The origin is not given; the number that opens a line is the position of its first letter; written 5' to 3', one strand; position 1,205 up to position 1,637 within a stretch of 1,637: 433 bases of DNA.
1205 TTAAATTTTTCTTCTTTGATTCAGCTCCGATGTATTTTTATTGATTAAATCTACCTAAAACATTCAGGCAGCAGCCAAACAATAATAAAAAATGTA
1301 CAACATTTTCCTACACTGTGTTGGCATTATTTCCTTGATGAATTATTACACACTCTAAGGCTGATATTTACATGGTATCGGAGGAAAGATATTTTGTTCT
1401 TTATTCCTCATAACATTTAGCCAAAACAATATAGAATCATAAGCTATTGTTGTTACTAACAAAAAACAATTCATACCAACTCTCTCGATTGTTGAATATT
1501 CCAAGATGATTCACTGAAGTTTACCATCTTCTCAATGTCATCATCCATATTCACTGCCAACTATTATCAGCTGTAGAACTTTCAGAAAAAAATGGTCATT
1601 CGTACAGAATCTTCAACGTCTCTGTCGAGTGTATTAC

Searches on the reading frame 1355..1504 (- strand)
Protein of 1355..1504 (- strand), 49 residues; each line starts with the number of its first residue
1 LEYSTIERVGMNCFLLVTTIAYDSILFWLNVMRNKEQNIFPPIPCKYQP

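Call 66: find_encoding_contigs(protein=window:1355-1504:-, flank=10000)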
Protein window:1355-1504:- (49 aa): no gene with exactly this product is on record in the collection.
